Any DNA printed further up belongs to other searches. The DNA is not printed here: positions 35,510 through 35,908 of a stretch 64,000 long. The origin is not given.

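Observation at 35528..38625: Tandem paralogous secreted proteins sharing a cysteine-rich module after a pilin-like N-terminus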

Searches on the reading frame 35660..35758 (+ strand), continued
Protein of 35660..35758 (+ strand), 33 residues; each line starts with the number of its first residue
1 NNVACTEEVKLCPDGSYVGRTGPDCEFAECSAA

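Call 83: search_protein_families(library=pfam, proteins=[P0201, P0178, P0149, P0130, P0111, P0174, P0125, P0206, P0225, P0230], max_evalue=0.001)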
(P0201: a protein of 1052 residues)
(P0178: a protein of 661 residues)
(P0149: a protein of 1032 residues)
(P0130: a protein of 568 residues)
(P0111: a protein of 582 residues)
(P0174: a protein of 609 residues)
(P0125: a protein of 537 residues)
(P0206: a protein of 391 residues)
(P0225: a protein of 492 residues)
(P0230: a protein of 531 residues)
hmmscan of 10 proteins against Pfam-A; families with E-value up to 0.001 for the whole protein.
P0201 (1052 aa): 0 families

P0178 (661 aa): 1 family
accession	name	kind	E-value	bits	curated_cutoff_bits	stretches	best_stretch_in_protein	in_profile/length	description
PF05375.19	Pacifastin_I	-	3.4e-06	27.1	27.9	1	567-594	8-35/40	Pacifastin inhibitor (LCMII)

P0149 (1032 aa): 0 families

P0130 (568 aa): 0 families

P0111 (582 aa): 1 family
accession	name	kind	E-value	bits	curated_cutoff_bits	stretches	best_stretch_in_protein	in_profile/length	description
PF18678.6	AOC_like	-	0.0002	21.5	25.9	0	458-495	16-52/123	Allene oxide cyclase barrel like domain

P0174 (609 aa): 0 families

P0125 (537 aa): 0 families

P0206 (391 aa): 3 families
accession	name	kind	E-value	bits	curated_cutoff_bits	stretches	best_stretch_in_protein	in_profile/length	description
PF00050.26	Kazal_1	-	4.1e-20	71.9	21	3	153-180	1-29/49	Kazal-type serine protease inhibitor domain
PF07648.20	Kazal_2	-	2.7e-16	59.9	22.8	3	259-282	4-28/48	Kazal-type serine protease inhibitor domain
PF21287.3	Kazal_CFAI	-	0.00037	21.3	27.7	0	258-280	4-26/46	Complement factor I, KAZAL domain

P0225 (492 aa): 0 families

P0230 (531 aa): 1 family
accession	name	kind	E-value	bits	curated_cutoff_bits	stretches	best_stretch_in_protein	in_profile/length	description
PF00014.29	Kunitz_BPTI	-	3.8e-50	168.3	21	3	391-441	2-52/53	Kunitz/Bovine pancreatic trypsin inhibitor domain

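Call 91: list_cluster_members(proteins=[P0199, P0230, P0206, P0200, P0138, P0194, P0178, P0119, P0168, P0201])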
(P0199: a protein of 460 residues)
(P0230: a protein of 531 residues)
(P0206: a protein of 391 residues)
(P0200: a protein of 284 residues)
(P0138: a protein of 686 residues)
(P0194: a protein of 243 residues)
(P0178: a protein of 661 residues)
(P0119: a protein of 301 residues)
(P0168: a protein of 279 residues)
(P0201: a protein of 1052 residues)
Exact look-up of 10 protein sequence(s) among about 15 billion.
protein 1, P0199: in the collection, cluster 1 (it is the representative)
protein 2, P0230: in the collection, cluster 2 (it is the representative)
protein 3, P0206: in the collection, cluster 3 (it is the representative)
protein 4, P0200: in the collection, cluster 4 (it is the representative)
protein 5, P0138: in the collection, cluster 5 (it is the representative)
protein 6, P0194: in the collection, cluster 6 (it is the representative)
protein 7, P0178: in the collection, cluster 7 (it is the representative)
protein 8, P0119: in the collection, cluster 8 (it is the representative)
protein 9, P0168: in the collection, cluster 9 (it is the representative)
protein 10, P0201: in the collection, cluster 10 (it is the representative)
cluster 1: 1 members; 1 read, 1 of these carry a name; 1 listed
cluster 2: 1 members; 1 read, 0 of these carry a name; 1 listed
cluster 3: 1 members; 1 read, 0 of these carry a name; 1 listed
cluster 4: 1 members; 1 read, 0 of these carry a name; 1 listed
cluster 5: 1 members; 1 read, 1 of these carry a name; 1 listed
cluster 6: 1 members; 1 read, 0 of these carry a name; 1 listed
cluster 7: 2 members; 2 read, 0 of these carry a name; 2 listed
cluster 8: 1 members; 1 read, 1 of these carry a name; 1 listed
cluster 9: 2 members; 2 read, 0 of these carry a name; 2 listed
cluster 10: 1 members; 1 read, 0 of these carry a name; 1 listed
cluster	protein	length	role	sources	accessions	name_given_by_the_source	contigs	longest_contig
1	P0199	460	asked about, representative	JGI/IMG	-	hypothetical protein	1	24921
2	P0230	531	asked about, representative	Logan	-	-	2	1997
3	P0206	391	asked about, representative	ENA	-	-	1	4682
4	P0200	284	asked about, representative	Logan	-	-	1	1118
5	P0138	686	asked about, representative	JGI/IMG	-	hypothetical protein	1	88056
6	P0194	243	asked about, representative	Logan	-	-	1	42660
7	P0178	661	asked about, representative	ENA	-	-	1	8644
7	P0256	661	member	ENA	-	-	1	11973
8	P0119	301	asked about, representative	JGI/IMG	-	hypothetical protein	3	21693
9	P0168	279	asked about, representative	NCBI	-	-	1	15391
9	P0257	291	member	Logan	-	-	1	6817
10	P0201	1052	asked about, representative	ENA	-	-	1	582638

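Call 106: search_protein_families(library=pfam, proteins=[L005:3506-4087:+, L008:3485-4093:+, L012:3500-4087:+, L021:3509-4096:+, L034:3485-4093:+, L078:404-979:+, L010:3506-4543:+, L014:3512-4510:+, L019:3521-4525:+, L029:1119-2129:+], max_evalue=0.001)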
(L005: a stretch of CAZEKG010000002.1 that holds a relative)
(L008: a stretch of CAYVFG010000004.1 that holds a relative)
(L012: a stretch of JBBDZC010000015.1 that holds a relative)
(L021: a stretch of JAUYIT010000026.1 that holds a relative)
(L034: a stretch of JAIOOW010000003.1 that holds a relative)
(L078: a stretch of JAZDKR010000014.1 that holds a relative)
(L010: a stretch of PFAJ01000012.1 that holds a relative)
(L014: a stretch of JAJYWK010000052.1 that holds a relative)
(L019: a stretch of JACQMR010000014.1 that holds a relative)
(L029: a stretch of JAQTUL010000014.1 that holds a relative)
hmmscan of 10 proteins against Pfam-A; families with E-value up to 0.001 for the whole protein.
L005:3506-4087:+ (194 aa): 1 family
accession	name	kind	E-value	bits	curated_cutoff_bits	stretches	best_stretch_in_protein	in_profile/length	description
PF03073.20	TspO_MBR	-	7.1e-53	178.7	24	1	12-155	1-144/145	TspO/MBR family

L008:3485-4093:+ (203 aa): 1 family
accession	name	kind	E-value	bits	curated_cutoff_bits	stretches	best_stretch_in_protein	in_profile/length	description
PF03073.20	TspO_MBR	-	5.1e-51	172.7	24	1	10-159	1-144/145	TspO/MBR family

L012:3500-4087:+ (196 aa): 1 family
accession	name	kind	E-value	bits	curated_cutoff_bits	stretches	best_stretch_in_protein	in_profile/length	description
PF03073.20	TspO_MBR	-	7.2e-53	178.7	24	1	12-155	1-144/145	TspO/MBR family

L021:3509-4096:+ (196 aa): 1 family
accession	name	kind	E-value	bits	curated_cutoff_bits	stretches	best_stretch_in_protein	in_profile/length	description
PF03073.20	TspO_MBR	-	2.4e-54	183.5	24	1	12-155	1-144/145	TspO/MBR family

L034:3485-4093:+ (203 aa): 1 family
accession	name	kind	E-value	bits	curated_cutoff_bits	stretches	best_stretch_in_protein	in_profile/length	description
PF03073.20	TspO_MBR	-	2e-51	174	24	1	10-159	1-144/145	TspO/MBR family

L078:404-979:+ (192 aa): 1 family
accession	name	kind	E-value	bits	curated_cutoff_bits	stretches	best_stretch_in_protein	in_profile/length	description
PF10648.15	Gmad2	-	1.8e-08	35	25.7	1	44-100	2-53/86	Immunoglobulin-like domain of bacterial spore germination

L010:3506-4543:+ (346 aa): 1 family
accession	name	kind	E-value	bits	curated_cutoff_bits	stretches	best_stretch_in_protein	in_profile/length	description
PF03073.20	TspO_MBR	-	3.1e-51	173.4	24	1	12-155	1-144/145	TspO/MBR family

L014:3512-4510:+ (333 aa): 1 family
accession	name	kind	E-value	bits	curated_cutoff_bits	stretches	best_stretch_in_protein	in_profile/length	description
PF03073.20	TspO_MBR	-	4.1e-51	173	24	1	13-154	2-144/145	TspO/MBR family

L019:3521-4525:+ (335 aa): 1 family
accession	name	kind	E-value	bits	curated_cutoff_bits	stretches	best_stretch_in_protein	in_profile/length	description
PF03073.20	TspO_MBR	-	1.6e-51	174.3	24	1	10-153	1-144/145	TspO/MBR family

L029:1119-2129:+ (337 aa): 1 family
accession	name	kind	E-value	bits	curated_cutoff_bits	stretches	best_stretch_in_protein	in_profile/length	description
PF03073.20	TspO_MBR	-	4.2e-49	166.4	24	1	12-155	1-144/145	TspO/MBR family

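Call 109: search_solved_structures(query=A12, max_evalue=10, show_alignments=4)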
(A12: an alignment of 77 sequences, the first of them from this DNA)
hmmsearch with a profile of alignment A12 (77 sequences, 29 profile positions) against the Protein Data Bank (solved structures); distinct sequences matched with E-value up to 10: 1.
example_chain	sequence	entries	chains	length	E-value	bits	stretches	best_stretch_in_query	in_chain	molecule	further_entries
9c79_H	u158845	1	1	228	0.21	14.7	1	2-14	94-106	Monoclonal antibody MAD21-101 Fab Heavy Chain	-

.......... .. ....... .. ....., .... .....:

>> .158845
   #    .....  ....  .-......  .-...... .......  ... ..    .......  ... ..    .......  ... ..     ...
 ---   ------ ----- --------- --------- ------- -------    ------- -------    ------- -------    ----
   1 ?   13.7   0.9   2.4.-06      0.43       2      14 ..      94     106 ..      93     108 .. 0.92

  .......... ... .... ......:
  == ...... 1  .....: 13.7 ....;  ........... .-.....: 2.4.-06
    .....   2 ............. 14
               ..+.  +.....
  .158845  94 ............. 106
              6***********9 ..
